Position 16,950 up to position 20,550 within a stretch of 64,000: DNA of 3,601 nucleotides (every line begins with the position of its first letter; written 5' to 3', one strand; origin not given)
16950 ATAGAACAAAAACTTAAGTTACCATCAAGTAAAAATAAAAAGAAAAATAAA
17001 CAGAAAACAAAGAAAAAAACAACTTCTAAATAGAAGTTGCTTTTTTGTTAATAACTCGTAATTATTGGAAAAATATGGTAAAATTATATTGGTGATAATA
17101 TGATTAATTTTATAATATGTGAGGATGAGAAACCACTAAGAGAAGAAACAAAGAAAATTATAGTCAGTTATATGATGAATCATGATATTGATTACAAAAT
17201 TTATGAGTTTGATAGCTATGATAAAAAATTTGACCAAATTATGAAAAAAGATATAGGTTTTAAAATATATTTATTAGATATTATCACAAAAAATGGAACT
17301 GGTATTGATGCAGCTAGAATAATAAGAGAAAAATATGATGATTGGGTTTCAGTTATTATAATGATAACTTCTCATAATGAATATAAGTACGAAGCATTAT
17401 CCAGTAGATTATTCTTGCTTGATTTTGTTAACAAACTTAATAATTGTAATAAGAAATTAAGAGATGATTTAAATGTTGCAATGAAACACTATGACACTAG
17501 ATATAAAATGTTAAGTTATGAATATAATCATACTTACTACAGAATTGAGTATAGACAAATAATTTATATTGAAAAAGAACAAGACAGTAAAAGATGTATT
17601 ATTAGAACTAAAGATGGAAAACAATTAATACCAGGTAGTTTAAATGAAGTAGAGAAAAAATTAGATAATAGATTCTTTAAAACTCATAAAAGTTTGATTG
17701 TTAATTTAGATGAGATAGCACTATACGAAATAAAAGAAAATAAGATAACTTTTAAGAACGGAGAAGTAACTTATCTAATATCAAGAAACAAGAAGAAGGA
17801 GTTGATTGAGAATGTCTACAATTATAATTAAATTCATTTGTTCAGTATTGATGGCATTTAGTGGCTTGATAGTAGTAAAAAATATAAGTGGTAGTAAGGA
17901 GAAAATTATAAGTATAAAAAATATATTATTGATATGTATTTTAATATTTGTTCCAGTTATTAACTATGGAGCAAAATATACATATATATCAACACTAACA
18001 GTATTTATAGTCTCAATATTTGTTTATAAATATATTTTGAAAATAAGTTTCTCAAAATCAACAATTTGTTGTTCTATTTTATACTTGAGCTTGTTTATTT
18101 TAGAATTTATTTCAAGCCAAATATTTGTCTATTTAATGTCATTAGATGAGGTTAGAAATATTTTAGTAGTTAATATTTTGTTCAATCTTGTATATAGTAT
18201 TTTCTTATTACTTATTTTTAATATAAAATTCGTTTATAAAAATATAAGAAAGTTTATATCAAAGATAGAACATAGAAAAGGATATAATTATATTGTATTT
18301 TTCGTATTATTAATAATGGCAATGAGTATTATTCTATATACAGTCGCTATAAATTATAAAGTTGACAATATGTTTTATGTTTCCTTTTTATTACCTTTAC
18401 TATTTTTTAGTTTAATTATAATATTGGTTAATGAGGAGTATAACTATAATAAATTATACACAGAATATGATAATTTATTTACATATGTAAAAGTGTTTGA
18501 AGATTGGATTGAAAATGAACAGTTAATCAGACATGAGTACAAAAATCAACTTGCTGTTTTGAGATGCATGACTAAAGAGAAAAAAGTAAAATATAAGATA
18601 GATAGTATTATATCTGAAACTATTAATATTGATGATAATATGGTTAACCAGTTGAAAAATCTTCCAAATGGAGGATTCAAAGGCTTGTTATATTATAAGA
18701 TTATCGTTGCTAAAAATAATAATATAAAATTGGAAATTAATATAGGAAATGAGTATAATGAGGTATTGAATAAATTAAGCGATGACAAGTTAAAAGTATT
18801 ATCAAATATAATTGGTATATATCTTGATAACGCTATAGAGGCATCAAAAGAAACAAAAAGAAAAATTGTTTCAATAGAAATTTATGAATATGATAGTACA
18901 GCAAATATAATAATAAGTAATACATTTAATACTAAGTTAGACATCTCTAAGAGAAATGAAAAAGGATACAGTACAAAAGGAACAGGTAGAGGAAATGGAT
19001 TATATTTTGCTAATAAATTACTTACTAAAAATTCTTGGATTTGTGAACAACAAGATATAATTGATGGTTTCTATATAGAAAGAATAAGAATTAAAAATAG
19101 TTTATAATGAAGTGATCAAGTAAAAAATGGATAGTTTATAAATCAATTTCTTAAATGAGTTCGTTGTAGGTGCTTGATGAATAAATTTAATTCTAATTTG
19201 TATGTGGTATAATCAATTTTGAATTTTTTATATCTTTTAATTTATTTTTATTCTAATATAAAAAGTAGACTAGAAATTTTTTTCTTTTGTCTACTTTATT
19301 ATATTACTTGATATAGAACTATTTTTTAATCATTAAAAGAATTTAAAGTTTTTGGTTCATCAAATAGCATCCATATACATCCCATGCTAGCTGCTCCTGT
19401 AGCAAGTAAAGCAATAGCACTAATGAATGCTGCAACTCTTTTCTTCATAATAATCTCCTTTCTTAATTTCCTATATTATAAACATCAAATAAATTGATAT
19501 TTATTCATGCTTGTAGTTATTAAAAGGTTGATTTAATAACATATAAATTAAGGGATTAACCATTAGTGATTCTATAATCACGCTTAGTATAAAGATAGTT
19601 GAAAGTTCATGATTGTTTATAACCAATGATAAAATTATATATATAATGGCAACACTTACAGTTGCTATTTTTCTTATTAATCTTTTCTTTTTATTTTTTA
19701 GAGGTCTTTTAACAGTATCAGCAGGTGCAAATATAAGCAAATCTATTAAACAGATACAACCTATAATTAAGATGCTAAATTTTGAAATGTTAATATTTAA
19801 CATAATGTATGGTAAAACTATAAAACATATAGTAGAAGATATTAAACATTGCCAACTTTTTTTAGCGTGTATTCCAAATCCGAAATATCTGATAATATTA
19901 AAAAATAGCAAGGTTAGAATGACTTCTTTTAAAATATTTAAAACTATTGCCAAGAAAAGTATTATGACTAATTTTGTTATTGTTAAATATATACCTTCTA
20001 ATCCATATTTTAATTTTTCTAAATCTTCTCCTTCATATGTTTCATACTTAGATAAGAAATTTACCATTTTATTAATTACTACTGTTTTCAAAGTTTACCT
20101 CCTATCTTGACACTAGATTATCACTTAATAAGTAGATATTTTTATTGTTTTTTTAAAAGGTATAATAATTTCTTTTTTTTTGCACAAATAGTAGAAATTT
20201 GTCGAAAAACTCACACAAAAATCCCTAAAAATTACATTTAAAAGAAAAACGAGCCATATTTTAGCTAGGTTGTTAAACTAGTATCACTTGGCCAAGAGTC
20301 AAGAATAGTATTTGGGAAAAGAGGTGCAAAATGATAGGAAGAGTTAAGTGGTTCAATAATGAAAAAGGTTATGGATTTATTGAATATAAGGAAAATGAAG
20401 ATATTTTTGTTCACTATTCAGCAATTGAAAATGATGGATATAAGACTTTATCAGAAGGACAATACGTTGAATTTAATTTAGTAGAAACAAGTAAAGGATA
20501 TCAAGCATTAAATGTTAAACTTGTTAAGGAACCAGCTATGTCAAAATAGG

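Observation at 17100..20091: Complete agr-like quorum-sensing system with non-canonical convergent architecture and an unannotated AgrD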

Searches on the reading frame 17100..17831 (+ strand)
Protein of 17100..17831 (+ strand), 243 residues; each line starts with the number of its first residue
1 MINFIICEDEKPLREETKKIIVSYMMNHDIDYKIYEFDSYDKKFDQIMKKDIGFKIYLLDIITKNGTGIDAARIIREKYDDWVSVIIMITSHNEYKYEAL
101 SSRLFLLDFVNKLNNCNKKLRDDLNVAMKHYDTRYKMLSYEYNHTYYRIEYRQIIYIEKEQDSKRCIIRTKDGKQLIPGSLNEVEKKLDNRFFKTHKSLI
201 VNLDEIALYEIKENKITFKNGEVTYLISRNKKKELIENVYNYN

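Call 3: search_protein_families(library=pfam, proteins=[window:17100-17831:+], max_evalue=1)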
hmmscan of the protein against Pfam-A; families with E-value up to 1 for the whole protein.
window:17100-17831:+ (243 aa): 3 families
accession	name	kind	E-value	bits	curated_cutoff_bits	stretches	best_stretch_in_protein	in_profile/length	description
PF04397.21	LytTR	-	2.6e-17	63.3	22.6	1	146-237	3-95/98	LytTr DNA-binding domain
PF00072.30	Response_reg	-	4.9e-06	27.1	30.2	1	5-112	2-99/111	Response regulator receiver domain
PF01192.27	RNA_pol_Rpb6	-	0.21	12.1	26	0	205-218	40-53/53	RNA polymerase Rpb6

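Call 4: search_protein_families(library=ncbifam, proteins=[window:17100-17831:+], max_evalue=1)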
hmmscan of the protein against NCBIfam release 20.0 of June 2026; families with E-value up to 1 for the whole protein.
window:17100-17831:+ (243 aa): 4 families
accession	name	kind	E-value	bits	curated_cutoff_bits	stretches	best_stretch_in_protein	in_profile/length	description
NF046049.1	quorum_RR_AgrA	equivalog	2.3e-20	73.2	400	1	4-233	3-237/238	quorum-sensing response regulator AgrA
NF007977.0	PRK10701.1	equivalog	0.00053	19.5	330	1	15-114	11-103/241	two-component system response regulator RstA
TIGR02154.1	PhoB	equivalog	0.0052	16.1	296.2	1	4-94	5-87/226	phosphate regulon transcriptional regulator PhoB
NF001579.0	PRK00392.6-2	equivalog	0.023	14.7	58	1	203-220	50-67/72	DNA-directed RNA polymerase subunit omega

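Call 7: list_cluster_members(proteins=[window:17100-17828:+, window:17806-19104:+, window:19504-20091:-, window:19329-19448:-])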
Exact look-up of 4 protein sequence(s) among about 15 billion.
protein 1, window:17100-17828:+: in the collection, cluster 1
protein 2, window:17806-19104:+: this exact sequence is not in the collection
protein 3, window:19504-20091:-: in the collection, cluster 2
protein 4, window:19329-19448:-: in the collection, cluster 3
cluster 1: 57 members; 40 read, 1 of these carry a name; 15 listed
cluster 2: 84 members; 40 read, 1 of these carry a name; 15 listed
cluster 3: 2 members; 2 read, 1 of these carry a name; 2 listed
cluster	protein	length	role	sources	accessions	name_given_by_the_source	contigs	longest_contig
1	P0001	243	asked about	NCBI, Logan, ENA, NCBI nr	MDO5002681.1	MAG: LytTR family DNA-binding domain-containing protein [bacterium] | LytTR family DNA-binding domain-containing protein [bacterium]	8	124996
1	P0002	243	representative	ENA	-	-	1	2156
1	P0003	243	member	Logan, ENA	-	-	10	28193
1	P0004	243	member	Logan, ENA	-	-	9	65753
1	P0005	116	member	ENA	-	-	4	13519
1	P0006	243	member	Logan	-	-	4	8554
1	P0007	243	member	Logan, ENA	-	-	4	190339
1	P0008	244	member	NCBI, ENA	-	-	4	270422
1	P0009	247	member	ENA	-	-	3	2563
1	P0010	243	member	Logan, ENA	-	-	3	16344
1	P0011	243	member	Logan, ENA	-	-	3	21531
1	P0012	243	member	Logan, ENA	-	-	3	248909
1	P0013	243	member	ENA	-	-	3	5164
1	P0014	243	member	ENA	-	-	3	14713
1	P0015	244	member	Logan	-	-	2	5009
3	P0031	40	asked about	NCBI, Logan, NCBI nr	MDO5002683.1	MAG: hypothetical protein Q4E39_00430 [bacterium] | hypothetical protein [bacterium]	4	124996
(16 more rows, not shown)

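Call 70: search_solved_structures(query=window:17100-17828:+, max_evalue=0.001)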
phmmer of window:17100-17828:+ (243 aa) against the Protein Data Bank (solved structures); distinct sequences matched with E-value up to 0.001: 3.
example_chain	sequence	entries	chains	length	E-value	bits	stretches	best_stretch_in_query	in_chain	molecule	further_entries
4xqq_A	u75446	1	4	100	2e-08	37.3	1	148-233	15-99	Accessory gene regulator A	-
4xqj_A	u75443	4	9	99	2e-08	37.3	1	148-233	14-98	Accessory gene regulator A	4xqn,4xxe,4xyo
3bs1_A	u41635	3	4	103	2.2e-08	37.2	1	147-233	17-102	Accessory gene regulator protein A | Accessory gene regulator A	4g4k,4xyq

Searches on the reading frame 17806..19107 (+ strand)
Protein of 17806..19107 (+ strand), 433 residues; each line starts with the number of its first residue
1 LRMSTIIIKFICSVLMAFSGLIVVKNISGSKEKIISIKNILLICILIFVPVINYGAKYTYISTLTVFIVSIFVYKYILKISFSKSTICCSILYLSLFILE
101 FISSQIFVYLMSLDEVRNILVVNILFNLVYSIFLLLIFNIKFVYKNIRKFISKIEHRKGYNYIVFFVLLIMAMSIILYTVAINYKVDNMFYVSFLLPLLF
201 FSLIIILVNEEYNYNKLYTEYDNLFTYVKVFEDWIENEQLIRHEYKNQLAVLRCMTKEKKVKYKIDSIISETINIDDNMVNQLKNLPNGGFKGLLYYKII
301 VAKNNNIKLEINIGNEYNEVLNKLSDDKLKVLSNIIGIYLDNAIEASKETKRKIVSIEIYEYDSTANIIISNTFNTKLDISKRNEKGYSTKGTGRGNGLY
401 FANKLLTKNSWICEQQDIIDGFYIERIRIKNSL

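Call 3: search_protein_families(library=pfam, proteins=[window:17806-19107:+], max_evalue=1)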
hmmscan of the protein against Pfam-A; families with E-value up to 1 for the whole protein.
window:17806-19107:+ (433 aa): 2 families
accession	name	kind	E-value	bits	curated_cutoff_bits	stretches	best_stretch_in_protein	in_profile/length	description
PF14501.12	HATPase_c_5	-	1.1e-08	35.3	22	1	332-402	6-75/102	GHKL domain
PF02518.31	HATPase_c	-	0.14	13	26.4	1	332-408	6-85/111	Histidine kinase-, DNA gyrase B-, and HSP90-like ATPase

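Call 4: search_protein_families(library=ncbifam, proteins=[window:17806-19107:+], max_evalue=1)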
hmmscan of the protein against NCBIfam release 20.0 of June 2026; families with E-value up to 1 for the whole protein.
window:17806-19107:+ (433 aa): 5 families
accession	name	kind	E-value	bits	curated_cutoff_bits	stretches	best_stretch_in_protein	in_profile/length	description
NF046015.1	HisKinAgrCStaph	equivalog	1.8e-21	76.8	500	1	35-426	21-413/414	quorum-sensing sensor histidine kinase AgrC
NF008298.1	PRK11086.1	subfamily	3.6e-16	58.7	520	1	234-406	329-500/529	DcuS/MalK family sensor histidine kinase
NF038334.1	malate_HK_MalK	exception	3e-10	39.4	800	1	242-406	337-500/533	malate sensor histidine kinase MalK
NF011627.0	PRK15053.1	equivalog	5.9e-09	35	656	1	231-405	335-513/552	sensor histidine kinase DpiB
TIGR00877.1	purD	equivalog_domain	0.02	13.7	288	1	278-350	255-329/425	phosphoribosylamine--glycine ligase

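Call 69: search_solved_structures(query=window:17806-19104:+, max_evalue=0.001)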
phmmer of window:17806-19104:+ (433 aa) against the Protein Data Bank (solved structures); distinct sequences matched with E-value up to 0.001: 2.
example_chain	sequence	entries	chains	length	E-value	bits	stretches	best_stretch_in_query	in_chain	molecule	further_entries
6e52_A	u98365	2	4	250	1.1e-13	54.4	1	213-431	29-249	Staphylococcus aureus AgrC histidine kinase module fused to Saccharomyces cerevisiae GCN4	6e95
4bxi_A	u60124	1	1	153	3.5e-13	52.8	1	280-431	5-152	ACCESSORY GENE REGULATOR PROTEIN C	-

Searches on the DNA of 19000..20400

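Call 73: search_rna_families(source=window, start=19000, end=20400, threshold=evalue, max_evalue=1)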
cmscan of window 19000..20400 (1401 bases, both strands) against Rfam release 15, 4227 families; matches with E-value up to 1: 1.
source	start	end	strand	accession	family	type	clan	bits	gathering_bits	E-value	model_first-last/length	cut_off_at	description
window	19672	19744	-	RF02925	6A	Gene; sRNA;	-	20.6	41.2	0.72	1-52/52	no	6A RNA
